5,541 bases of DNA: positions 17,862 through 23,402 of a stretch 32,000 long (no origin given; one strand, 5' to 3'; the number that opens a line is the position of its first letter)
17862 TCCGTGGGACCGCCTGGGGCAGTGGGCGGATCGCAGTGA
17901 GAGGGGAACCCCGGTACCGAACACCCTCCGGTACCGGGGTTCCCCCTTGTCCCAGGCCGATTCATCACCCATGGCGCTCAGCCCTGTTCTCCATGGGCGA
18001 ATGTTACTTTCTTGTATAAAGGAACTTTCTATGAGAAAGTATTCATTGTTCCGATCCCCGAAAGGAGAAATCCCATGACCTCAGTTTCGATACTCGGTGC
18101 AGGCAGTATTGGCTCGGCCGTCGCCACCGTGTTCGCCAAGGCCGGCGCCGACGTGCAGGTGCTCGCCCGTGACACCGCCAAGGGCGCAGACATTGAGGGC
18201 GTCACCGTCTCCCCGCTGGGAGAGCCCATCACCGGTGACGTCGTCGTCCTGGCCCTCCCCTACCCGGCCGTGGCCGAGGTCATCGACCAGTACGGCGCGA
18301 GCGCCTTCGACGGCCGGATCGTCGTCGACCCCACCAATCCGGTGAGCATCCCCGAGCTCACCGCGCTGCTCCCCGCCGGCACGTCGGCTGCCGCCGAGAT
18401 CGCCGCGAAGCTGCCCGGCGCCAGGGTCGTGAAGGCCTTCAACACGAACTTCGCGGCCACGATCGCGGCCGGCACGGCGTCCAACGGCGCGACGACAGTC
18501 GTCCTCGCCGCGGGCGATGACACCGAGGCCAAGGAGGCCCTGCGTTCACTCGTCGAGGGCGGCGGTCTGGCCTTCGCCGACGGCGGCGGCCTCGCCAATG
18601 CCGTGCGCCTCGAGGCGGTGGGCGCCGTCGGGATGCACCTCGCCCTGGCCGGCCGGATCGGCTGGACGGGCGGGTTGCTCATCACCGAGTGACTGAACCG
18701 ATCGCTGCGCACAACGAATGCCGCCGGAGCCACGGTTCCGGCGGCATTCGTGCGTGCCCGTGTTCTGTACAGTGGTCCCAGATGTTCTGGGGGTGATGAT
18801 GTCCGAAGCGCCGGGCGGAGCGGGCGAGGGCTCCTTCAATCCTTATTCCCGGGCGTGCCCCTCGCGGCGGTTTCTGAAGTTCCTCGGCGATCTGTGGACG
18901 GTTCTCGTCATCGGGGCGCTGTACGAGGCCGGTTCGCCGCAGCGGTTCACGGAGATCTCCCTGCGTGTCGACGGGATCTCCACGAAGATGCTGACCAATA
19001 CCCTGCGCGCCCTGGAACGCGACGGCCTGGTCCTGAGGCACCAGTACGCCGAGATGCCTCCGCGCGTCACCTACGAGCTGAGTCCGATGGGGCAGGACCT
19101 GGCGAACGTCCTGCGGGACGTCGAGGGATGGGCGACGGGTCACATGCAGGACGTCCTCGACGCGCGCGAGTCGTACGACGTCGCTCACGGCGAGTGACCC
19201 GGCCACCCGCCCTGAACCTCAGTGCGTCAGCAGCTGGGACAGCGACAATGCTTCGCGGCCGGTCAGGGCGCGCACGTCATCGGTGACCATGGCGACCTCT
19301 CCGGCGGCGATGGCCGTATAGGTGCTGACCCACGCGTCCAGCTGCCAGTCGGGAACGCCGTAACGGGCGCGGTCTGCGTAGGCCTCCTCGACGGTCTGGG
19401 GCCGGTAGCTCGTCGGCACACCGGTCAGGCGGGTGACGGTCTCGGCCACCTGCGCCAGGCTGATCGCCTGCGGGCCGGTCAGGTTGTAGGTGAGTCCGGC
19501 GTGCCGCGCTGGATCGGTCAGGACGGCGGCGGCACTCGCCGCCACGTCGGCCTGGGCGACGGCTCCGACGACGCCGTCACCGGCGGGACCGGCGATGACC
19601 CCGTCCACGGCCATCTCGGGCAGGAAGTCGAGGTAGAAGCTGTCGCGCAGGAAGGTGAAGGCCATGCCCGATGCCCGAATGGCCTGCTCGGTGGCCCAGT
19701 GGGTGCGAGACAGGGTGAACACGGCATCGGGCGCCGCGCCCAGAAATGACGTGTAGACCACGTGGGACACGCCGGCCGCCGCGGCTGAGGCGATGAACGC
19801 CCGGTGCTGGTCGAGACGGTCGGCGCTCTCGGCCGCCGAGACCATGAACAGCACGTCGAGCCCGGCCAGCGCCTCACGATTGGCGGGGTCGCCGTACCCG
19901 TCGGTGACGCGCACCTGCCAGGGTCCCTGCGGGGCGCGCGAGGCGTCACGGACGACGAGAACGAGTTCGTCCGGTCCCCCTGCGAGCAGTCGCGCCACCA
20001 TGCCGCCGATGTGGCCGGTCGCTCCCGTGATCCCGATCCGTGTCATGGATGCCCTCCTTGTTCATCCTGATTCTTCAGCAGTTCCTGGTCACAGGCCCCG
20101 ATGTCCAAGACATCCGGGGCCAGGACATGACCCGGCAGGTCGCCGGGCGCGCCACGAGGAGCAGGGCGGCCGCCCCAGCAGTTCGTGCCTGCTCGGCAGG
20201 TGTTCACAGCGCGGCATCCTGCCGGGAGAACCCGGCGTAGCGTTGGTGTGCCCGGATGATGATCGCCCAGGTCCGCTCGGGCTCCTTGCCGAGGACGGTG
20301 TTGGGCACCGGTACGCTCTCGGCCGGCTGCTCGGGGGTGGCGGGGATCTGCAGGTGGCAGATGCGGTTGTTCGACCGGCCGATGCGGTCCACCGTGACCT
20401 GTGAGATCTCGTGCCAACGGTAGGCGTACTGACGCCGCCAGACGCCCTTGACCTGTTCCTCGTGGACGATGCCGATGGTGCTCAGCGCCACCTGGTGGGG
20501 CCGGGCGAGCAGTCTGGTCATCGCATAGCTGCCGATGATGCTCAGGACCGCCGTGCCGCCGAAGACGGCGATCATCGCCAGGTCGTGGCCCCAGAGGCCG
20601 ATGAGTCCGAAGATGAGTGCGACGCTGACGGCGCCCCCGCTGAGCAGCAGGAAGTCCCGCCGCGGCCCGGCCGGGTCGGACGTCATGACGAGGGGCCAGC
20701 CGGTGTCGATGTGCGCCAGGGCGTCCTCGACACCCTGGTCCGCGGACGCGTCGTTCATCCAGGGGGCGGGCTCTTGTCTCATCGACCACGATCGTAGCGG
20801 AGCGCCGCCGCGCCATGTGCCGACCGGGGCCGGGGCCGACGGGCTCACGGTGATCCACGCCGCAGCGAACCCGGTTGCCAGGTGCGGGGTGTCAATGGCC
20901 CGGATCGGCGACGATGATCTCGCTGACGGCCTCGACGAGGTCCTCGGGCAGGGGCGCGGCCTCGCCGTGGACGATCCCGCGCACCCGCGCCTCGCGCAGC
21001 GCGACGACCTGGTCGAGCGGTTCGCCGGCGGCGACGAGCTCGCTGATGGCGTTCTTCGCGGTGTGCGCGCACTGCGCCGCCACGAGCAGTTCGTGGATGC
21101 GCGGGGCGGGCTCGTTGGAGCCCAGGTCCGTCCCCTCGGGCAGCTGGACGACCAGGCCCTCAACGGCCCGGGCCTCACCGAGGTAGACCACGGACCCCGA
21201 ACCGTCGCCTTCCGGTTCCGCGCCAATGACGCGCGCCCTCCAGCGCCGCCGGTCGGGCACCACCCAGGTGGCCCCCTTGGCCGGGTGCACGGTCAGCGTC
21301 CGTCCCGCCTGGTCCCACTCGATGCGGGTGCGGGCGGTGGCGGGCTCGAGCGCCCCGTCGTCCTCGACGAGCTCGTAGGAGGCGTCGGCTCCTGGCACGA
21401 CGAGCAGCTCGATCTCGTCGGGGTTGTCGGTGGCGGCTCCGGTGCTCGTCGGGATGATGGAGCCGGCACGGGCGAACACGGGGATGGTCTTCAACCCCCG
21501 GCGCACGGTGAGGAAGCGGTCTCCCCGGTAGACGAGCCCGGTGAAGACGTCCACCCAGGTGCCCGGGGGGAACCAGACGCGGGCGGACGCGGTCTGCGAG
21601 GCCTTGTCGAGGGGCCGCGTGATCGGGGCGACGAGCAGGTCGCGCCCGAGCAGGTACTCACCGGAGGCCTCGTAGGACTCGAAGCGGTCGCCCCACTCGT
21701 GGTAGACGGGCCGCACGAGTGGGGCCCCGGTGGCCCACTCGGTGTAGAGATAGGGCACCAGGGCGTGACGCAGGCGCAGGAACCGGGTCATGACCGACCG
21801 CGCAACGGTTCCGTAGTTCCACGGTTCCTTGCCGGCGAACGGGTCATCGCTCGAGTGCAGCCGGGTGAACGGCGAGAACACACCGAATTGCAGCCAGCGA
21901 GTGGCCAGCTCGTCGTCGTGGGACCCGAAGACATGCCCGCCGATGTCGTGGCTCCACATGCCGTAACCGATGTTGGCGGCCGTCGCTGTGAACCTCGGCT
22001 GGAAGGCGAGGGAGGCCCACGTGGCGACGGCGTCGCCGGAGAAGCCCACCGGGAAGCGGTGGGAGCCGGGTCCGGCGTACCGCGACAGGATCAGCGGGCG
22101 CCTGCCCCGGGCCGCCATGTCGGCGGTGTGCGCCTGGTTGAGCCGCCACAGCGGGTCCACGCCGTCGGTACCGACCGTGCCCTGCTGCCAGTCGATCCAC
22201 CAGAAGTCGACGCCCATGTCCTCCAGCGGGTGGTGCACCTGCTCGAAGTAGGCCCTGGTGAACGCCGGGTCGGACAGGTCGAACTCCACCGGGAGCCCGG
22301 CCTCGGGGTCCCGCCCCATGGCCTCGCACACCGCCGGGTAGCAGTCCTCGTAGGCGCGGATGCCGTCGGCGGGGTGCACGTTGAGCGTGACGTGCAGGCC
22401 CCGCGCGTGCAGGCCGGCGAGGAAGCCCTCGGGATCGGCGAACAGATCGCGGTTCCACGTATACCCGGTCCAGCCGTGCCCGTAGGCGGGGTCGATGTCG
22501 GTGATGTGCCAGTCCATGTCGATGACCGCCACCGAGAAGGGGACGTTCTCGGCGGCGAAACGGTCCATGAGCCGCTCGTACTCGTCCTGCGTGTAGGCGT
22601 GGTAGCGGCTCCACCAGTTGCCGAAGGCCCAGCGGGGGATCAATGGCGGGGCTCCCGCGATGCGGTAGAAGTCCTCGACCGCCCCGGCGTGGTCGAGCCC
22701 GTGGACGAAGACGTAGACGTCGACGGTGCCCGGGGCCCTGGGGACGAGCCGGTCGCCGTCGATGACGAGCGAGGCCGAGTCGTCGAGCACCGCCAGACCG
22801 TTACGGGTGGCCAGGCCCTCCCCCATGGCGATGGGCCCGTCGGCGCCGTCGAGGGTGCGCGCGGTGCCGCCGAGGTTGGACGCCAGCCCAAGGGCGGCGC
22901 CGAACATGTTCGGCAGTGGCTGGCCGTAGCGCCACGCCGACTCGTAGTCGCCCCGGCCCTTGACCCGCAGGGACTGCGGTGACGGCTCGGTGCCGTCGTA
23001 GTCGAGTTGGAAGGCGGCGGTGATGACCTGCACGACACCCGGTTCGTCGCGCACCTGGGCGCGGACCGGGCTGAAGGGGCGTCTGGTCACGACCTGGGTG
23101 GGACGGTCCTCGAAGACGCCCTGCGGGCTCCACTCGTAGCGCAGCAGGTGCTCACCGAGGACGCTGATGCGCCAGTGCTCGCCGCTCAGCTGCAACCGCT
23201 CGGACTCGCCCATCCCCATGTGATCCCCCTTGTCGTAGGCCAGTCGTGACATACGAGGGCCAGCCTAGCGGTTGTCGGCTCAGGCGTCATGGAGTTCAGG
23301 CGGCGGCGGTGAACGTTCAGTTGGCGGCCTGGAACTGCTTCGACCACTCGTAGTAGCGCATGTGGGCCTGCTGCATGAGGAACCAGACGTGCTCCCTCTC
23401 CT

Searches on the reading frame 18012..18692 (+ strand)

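Call 31: search_protein_families(library=pfam, proteins=[window:18012-18692:+], max_evalue=0.001)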
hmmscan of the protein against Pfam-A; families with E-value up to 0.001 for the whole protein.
window:18012-18692:+ (226 aa): 6 families
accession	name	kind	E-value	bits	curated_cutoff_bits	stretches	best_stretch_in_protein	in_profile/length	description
PF03807.23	F420_oxidored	-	5e-11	43.5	21.6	1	25-110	2-94/94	NADP oxidoreductase coenzyme F420-dependent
PF01210.29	NAD_Gly3P_dh_N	-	6.2e-06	26.7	23.1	1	25-61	2-38/158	NAD-dependent glycerol-3-phosphate dehydrogenase N-terminus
PF02558.23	ApbA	-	4.7e-05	23.5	22.2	1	26-55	2-31/150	Ketopantoate reductase PanE/ApbA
PF02826.25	2-Hacid_dh_C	-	0.00015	21.6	25.1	1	23-84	37-101/178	D-isomer specific 2-hydroxyacid dehydrogenase, NAD binding domain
PF02737.24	3HCDH_N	-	0.00042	20.7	22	1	25-57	2-34/180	3-hydroxyacyl-CoA dehydrogenase, NAD binding domain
PF07991.19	KARI_N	-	0.00058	19.9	20.6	1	24-148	6-133/165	Acetohydroxy acid isomeroreductase, NADPH-binding domain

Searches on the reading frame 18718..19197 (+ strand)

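Call 66: search_protein_families(library=pfam, proteins=[window:18718-19197:+], max_evalue=0.001)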
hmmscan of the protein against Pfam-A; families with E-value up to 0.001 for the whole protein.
window:18718-19197:+ (159 aa): 1 family
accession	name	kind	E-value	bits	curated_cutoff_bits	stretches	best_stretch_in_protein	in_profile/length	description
PF01638.23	HxlR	-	8.9e-22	77.2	20.8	1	56-144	2-88/91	HxlR-like helix-turn-helix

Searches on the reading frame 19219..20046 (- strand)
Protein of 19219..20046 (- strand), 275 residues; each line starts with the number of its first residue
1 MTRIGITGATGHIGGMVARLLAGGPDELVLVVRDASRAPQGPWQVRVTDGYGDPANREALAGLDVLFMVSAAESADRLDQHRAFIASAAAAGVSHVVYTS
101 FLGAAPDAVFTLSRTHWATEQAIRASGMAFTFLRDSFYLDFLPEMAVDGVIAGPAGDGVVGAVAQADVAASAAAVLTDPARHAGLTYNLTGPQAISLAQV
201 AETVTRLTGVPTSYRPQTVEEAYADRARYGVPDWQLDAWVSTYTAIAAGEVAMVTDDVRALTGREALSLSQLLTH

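Call 31: search_protein_families(library=pfam, proteins=[window:19219-20046:-], max_evalue=0.001)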
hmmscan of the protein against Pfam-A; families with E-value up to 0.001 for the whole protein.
window:19219-20046:- (275 aa): 2 families
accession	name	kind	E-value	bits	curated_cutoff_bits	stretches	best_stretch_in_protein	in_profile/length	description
PF13460.12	NAD_binding_10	-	4.2e-18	66.3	27.2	1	8-179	1-184/184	NAD(P)H-binding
PF05368.20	NmrA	-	1.5e-14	54.8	27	1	3-220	4-245/298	NmrA-like family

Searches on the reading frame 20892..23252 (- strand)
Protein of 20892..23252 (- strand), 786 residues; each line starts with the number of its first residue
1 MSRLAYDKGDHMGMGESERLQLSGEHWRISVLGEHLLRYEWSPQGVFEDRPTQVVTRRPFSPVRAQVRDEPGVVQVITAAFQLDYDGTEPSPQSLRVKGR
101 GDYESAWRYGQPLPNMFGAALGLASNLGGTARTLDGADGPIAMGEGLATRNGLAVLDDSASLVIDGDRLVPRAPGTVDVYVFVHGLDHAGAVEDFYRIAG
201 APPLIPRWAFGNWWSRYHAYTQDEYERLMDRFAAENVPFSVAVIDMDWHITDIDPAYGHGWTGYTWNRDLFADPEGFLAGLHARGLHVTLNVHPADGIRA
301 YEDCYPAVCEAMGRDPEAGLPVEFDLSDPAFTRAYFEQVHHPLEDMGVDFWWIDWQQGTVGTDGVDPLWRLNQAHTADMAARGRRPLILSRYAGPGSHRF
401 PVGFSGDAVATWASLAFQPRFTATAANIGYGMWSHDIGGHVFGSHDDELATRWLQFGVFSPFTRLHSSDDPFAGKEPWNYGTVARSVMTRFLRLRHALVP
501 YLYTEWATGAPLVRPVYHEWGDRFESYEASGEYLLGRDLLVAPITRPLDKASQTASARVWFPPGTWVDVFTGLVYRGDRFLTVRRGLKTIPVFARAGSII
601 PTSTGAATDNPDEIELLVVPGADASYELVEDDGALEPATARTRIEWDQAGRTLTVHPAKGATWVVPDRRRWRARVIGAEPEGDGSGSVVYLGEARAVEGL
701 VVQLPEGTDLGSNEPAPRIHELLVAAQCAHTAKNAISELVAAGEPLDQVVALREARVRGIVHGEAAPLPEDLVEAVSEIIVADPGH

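Call 31: search_protein_families(library=pfam, proteins=[window:20892-23252:-], max_evalue=0.001)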
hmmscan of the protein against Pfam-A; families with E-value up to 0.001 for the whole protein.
window:20892-23252:- (786 aa): 3 families
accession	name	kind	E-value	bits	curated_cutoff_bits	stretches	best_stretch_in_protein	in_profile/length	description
PF01055.32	Glyco_hydro_31_2nd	-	5.5e-65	220.3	23.5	1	202-504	1-327/328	Glycosyl hydrolases family 31 TIM-barrel domain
PF21365.3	Glyco_hydro_31_3rd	-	1.2e-18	67.7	24.4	1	509-600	1-87/87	Glycosyl hydrolase family 31 C-terminal domain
PF17137.9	DUF5110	-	2e-07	31.4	27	1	613-677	1-70/71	Domain of unknown function (DUF5110)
